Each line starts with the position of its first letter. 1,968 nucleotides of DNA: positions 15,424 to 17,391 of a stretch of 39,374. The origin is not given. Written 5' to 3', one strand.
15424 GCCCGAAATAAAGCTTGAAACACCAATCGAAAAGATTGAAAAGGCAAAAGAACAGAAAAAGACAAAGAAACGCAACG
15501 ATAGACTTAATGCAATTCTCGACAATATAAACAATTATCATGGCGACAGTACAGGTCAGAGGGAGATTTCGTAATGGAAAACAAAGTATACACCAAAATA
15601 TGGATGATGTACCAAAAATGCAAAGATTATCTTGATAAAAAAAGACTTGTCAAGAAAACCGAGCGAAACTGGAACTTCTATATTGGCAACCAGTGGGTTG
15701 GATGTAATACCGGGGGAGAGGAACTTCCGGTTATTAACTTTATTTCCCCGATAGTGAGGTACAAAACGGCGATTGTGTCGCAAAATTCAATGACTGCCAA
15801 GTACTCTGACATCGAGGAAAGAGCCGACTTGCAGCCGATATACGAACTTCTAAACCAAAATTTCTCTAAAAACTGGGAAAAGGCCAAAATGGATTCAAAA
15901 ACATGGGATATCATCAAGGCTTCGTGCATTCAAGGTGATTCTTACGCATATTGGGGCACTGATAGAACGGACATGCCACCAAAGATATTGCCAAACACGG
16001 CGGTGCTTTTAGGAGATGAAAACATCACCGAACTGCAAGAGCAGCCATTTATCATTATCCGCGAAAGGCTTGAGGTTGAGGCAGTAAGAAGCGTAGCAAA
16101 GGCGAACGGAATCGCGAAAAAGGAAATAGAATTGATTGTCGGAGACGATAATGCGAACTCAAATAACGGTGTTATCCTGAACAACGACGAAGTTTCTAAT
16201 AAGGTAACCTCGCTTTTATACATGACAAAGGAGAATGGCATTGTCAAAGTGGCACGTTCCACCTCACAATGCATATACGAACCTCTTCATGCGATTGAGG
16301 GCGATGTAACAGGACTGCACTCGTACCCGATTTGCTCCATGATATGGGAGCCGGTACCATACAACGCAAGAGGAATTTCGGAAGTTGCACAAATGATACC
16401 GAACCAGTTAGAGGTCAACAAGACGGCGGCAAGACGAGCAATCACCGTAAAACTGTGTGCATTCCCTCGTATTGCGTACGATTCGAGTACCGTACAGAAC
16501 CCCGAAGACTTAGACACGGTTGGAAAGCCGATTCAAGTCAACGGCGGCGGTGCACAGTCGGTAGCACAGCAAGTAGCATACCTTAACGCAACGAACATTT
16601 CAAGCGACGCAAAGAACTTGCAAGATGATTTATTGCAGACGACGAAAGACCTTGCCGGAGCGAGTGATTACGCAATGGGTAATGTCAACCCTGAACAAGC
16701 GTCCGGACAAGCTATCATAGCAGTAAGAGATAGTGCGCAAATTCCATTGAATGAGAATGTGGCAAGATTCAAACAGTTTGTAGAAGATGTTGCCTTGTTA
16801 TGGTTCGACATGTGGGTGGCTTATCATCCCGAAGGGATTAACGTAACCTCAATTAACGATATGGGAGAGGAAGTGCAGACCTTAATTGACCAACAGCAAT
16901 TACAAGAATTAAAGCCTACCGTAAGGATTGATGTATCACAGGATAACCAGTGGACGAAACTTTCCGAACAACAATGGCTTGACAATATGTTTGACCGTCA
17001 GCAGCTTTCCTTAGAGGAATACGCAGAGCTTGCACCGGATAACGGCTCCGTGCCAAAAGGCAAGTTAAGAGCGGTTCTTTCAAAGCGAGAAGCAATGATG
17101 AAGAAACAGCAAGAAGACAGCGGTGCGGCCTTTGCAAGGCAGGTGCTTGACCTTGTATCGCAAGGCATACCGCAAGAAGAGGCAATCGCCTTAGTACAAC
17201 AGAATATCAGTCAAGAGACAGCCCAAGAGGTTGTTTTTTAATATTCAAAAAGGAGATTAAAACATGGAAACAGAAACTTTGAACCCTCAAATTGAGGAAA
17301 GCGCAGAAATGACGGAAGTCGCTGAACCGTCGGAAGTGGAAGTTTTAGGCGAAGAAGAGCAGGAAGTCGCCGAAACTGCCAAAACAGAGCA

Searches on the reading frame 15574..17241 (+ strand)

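Call 13: search_protein_families(library=phrogs, proteins=[window:15574-17241:+], max_evalue=0.001)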
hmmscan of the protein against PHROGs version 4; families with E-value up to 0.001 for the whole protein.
window:15574-17241:+ (555 aa): 2 families
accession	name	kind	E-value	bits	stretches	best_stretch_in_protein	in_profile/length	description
phrog_156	-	head and packaging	2.3e-16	60.3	1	243-551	285-598/681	portal protein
phrog_332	-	connector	9.3e-10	38.5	1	245-399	254-410/560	head-tail adaptor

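Call 14: search_protein_families(library=pfam, proteins=[window:15574-17241:+], max_evalue=0.01)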
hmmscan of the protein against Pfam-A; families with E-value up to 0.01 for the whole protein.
window:15574-17241:+ (555 aa): 2 families
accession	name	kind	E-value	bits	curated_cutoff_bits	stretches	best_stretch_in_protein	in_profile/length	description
PF16510.12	P22_portal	-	1.1e-05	24.7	26.1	1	249-544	272-561/594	Phage P22-like portal protein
PF05133.19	SPP1_portal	-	0.00029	20.4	25.5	1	53-134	44-114/416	Phage portal protein, SPP1 Gp6-like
